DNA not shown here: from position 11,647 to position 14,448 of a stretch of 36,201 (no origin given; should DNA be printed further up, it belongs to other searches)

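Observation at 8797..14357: Membrane-tethered ECF sigma factor with a large ectodomain, followed by a Cys-rich secreted protein and a sigma-less paralogue of the same ectodomain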

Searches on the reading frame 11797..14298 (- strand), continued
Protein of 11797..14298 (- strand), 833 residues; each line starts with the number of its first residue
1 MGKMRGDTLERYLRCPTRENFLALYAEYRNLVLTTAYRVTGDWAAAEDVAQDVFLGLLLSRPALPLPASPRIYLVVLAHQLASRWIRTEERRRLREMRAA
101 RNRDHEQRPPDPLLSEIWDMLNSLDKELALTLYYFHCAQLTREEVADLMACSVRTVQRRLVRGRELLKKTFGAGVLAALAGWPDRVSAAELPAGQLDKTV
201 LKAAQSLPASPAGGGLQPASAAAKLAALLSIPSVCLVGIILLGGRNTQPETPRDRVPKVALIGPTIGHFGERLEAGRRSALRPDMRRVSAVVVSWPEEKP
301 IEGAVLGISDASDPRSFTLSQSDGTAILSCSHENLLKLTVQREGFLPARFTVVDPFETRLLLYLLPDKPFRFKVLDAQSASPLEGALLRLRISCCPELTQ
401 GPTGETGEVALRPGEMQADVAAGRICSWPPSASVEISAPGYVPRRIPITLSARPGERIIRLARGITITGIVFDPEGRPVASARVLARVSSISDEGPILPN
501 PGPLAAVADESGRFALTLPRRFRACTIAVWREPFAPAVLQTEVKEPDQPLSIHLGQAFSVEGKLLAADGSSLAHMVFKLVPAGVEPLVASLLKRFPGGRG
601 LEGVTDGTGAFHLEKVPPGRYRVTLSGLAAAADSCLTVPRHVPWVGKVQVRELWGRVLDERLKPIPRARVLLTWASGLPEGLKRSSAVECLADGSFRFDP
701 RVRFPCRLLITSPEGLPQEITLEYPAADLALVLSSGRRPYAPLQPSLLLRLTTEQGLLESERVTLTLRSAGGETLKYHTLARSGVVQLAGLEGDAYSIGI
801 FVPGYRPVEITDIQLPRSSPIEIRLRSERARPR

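Call 37: find_encoding_contigs(protein=P0026, flank=8000, max_places=2)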
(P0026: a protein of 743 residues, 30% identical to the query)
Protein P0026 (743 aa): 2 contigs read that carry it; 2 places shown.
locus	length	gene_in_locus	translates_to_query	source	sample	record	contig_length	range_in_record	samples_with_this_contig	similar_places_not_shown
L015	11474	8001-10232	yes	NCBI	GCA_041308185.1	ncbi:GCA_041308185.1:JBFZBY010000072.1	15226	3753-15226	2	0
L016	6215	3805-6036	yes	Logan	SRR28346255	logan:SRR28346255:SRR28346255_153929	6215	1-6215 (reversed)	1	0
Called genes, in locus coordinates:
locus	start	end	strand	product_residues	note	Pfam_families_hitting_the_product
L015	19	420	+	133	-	-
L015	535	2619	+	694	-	PF13229:Beta_helix (weak)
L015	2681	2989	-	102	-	PF05016:ParE_toxin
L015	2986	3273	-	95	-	PF03693:ParD_antitoxin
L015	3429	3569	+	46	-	-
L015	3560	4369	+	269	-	-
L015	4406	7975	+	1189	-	PF01839:FG-GAP (weak), PF01833:TIG (weak), PF13517:FG-GAP_3 (weak), PF01839:FG-GAP (weak)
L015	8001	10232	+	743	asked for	PF04542:Sigma70_r2, PF08281:Sigma70_r4_2 (weak), PF13715:CarbopepD_reg_2 (faint), PF13620:CarboxypepD_reg (weak)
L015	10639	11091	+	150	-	-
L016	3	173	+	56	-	?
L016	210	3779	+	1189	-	PF01839:FG-GAP (weak), PF01833:TIG (weak), PF13517:FG-GAP_3 (weak), PF01839:FG-GAP (weak)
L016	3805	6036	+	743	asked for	PF04542:Sigma70_r2, PF08281:Sigma70_r4_2 (weak), PF13715:CarbopepD_reg_2 (faint), PF13620:CarboxypepD_reg (weak)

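Call 38: find_encoding_contigs(protein=P0029, flank=8000, max_places=2)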
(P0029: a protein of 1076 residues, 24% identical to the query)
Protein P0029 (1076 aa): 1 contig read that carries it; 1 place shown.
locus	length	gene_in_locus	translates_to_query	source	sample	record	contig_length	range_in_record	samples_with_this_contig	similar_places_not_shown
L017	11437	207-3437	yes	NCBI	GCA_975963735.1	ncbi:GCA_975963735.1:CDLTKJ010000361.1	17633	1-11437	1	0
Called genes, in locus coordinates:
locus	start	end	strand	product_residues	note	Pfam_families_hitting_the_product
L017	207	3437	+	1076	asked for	PF04542:Sigma70_r2 (weak), PF13620:CarboxypepD_reg (faint), PF08281:Sigma70_r4_2 (weak)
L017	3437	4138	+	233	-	-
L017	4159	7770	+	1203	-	PF01839:FG-GAP (faint), PF13517:FG-GAP_3 (faint)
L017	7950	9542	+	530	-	PF13517:FG-GAP_3 (faint), PF01839:FG-GAP (weak)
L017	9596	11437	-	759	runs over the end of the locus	PF16126:DUF4838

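Call 39: find_encoding_contigs(protein=P0113, flank=8000, max_places=2)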
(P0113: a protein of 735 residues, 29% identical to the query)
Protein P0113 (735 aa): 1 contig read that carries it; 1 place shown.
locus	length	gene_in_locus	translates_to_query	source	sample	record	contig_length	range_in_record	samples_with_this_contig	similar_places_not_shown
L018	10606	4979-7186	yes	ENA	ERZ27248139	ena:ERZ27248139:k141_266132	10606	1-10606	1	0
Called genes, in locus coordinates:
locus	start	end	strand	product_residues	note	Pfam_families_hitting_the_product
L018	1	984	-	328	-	?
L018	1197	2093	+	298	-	PF08327:AHSA1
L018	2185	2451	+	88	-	-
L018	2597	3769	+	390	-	PF04015:DUF362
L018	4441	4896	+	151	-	-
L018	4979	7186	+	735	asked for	PF13620:CarboxypepD_reg (faint), PF02369:Big_1 (faint)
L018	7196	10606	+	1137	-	?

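Call 73: search_solved_structures(query=window:11797-14298:-, max_evalue=0.01)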
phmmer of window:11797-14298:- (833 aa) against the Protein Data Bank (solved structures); distinct sequences matched with E-value up to 0.01: 4.
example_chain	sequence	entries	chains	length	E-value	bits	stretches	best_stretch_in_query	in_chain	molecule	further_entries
7bie_A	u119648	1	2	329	1.4e-05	26.9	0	463-484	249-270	nvWRAP-T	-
7bif_A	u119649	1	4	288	4.1e-05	25.3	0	463-484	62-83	v22WRAP-T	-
7big_A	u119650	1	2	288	6.9e-05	24.6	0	463-483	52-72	v13WRAP-T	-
7bid_A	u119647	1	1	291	0.00024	22.8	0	463-484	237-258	v31WRAP-T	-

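Call 77: predict_structure(alignment_id=A5)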
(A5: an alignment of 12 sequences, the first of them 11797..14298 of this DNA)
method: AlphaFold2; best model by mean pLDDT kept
length: 833 residues; sequences in the alignment: 12
mean_pLDDT: 70.9   pTM: 0.49
mean pLDDT of the five models: 70.9, 70.5, 70.0, 67.0, 66.2
residues with pLDDT >= 90: 90; 70-90: 435; 50-70: 156; < 50: 152
segments of 3 or more residues with pLDDT < 50: 1-4, 96-106, 184-223, 225-230, 232-283, 492-499, 675-686, 735-744, 831-833
pLDDT, mean of each block of 10 residues (from residue 1): 64 89 90 82 78 81 77 81 70 50 48 67 77 73 59 67 79 70 43 36 38 38 47 45 32 27 33 38 64 87 85 67 86 75 89 69 86 84 91 83 93 85 70 87 80 69 87 93 82 43 79 88 80 80 70 86 87 82 62 62 85 82 70 83 82 77 80 49 53 75 67 67 70 55 62 78 79 71 76 84 83 81 80 37
secondary structure, 60 per line:
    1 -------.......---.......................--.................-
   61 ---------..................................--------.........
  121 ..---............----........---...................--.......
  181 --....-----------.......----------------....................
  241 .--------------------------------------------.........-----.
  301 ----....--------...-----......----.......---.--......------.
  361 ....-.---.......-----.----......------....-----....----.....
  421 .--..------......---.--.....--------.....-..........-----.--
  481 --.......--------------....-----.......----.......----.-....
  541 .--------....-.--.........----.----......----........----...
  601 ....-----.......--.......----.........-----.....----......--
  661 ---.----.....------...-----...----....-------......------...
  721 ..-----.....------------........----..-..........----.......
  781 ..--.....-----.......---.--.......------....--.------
elements in order (helices of 4 or more, strands of 3 or more residues): H8-14 H18-40 H43-59 H70-103 H112-122 H126-137 H142-149 H153-171 H174-180 H183-186 H198-204 H221-241 E286-294 E305-308 E317-319 E325-330 E335-341 E348-353 E360-364 E370-376 E387-392 E399-402 E408-411 E416-421 E432-437 E444-448 E457-461 E463-472 E483-489 E504-507 E513-519 E524-530 E537-541 E550-553 E558-566 E576-581 H586-593 H598-601 E602-604 E610-616 E619-625 E630-638 E644-648 E653-658 E669-673 E688-690 E695-698 E706-711 E718-722 E728-732 E745-752 E760-769 E774-782 E785-789 E795-801 E808-814 E821-824

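Call 81: fold_search(model_id=the predicted structure, library=pdb)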
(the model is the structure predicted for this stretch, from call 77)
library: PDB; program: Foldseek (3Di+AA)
matches with E <= 10: 1230; with E <= 0.001: 197
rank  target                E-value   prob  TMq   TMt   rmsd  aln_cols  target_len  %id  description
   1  6fwv_B                3.5e-11  1.00  0.10  0.15  34.7       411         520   10  The Bacillus anthracis TIE protein (released 2018-08-08)
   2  6fwv_A                1.3e-10  1.00  0.09  0.13  47.2       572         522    8  The Bacillus anthracis TIE protein (released 2018-08-08)
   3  10ps                  5.1e-10  1.00  0.09  0.13  33.8       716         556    9  Crystal structure of SdrD A2-A3-B1-B2 domains from Staphylococcus aureus JH1 (released 2026-02-11)
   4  3rkp_B                7.9e-10  1.00  0.10  0.21  24.0       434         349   10  Crystal structure of BcpA*(D312A), the major pilin subunit of Bacillus cereus (released 2012-05-30)
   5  4oq1                  1.6e-09  1.00  0.11  0.22  17.9       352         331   11  Structure of the Streptococcal ancillary pilin (released 2014-04-23)
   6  3kpt_A                4.4e-09  1.00  0.09  0.20  28.1       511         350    9  Crystal structure of BcpA, the major pilin subunit of Bacillus cereus (released 2009-11-24)
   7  3kpt_B                9.3e-09  1.00  0.10  0.21  24.2       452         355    9  Crystal structure of BcpA, the major pilin subunit of Bacillus cereus (released 2009-11-24)
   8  3rkp_A                1.3e-08  1.00  0.09  0.18  27.7       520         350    9  Crystal structure of BcpA*(D312A), the major pilin subunit of Bacillus cereus (released 2012-05-30)
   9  6iaa_A                1.7e-08  0.91  0.06  0.06  49.9       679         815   11  hRobo2 ectodomain (released 2019-03-13)
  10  7vcr_B                2.0e-08  1.00  0.12  0.18  35.9       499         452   11  Crystal Structure of PitA fragment from pilus islet-2 of Streptococcus oralis (released 2022-06-01)
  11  7vcn_B                2.9e-08  1.00  0.09  0.14  36.9       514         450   11  Crystal Structure of PitA fragment from pilus islet-2 of Streptococcus oralis with Tb-Xo4 (released 2022-07-13)
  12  5xyr                  4.9e-08  0.95  0.08  0.06  30.4       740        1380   10  Crystal structure of a serine protease from Streptococcus species (released 2018-08-08)
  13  6xi3                  6.8e-08  0.99  0.07  0.13  42.9       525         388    9  Crystal structure of tetra-tandem repeat in extending region of large adhesion protein (released 2020-10-14)
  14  8qox_B                8.4e-08  1.00  0.11  0.19  22.8       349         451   11  Two-component assembly of SlaA and SlaB S-layer proteins of Sulfolobus acidocaldarius (released 2024-02-21)
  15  7vcr_A                8.9e-08  1.00  0.11  0.17  36.2       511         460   11  Crystal Structure of PitA fragment from pilus islet-2 of Streptococcus oralis (released 2022-06-01)
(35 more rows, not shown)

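Call 85: search_protein_families(library=pfam, proteins=[L007:3063-3509:+, L018:4441-4896:+, L009:9455-9916:+, L015:10639-11091:+, L017:3437-4138:+, L009:12111-15695:+, L001:3904-4341:+, L001:4414-4812:+], max_evalue=0.1)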
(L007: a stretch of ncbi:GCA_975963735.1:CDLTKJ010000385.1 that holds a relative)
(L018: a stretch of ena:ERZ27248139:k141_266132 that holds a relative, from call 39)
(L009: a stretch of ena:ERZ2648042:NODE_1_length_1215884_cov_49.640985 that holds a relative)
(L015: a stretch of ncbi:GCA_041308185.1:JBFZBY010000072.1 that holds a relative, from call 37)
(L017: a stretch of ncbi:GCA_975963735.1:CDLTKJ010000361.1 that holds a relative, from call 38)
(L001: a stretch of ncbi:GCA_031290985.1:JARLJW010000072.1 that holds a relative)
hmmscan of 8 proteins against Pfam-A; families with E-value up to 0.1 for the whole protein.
L007:3063-3509:+ (148 aa): 0 families

L018:4441-4896:+ (151 aa): 0 families

L009:9455-9916:+ (153 aa): 0 families

L015:10639-11091:+ (150 aa): 1 family
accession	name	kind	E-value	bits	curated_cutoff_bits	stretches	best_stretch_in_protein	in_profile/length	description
PF18435.7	EstA_Ig_like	-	0.031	14.8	26.7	1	57-96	1-40/120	Esterase Ig-like N-terminal domain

L017:3437-4138:+ (233 aa): 3 families
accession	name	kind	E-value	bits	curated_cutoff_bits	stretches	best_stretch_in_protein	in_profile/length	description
PF06380.16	DUF1072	-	0.00052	20.3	25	1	15-28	7-20/39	Protein of unknown function (DUF1072)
PF00404.24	Dockerin_1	-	0.033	14.8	22.9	1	179-200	35-56/57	Dockerin type I domain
PF17164.10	DUF5122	-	0.096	13.4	27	0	110-134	6-29/36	Domain of unknown function (DUF5122) beta-propeller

L009:12111-15695:+ (1194 aa): 8 families
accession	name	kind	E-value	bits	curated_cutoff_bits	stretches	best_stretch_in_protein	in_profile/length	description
PF01839.29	FG-GAP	-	2.2e-31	107.6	22.1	7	271-296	5-27/37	FG-GAP repeat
PF13517.12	FG-GAP_3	-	4.1e-22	79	26.9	2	660-734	1-60/61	FG-GAP-like repeat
PF00404.24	Dockerin_1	-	4.3e-05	24.1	22.9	1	1108-1154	2-49/57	Dockerin type I domain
PF13499.12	EF-hand_7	-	0.0022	18.8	30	1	1102-1155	5-63/67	EF-hand domain pair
PF12256.14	TcdB_toxin_midN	-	0.0074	16.1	24.8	0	710-739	20-49/181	Insecticide toxin TcdB middle/N-terminal region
PF23727.1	Beta-prop_FAM234A_B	-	0.013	14.5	26.4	0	759-813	103-161/467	FAM234A/B beta-propeller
PF00036.39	EF-hand_1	-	0.062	13.3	25.4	1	1101-1120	2-21/29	EF hand domain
PF21348.3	RGL11_C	-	0.093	11.9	27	0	264-297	85-117/490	Rhamnogalacturonan lyase family 11, C-terminal domain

L001:3904-4341:+ (145 aa): 0 families

L001:4414-4812:+ (132 aa): 1 family
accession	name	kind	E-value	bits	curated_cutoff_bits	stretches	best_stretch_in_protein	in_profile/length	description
PF19135.5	DUF5818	-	0.033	14.2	27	0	34-52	27-45/57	Protein of unknown function (DUF5818)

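Call 86: find_encoding_contigs(protein=P0034, flank=10000, max_places=3)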
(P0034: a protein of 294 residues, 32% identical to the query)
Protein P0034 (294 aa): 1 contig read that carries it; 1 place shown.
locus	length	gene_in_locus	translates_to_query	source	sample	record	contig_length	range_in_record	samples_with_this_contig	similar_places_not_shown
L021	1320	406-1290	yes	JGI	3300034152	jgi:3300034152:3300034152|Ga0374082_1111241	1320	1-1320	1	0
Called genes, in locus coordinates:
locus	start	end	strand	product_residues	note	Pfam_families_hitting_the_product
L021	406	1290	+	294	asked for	PF13620:CarboxypepD_reg (weak)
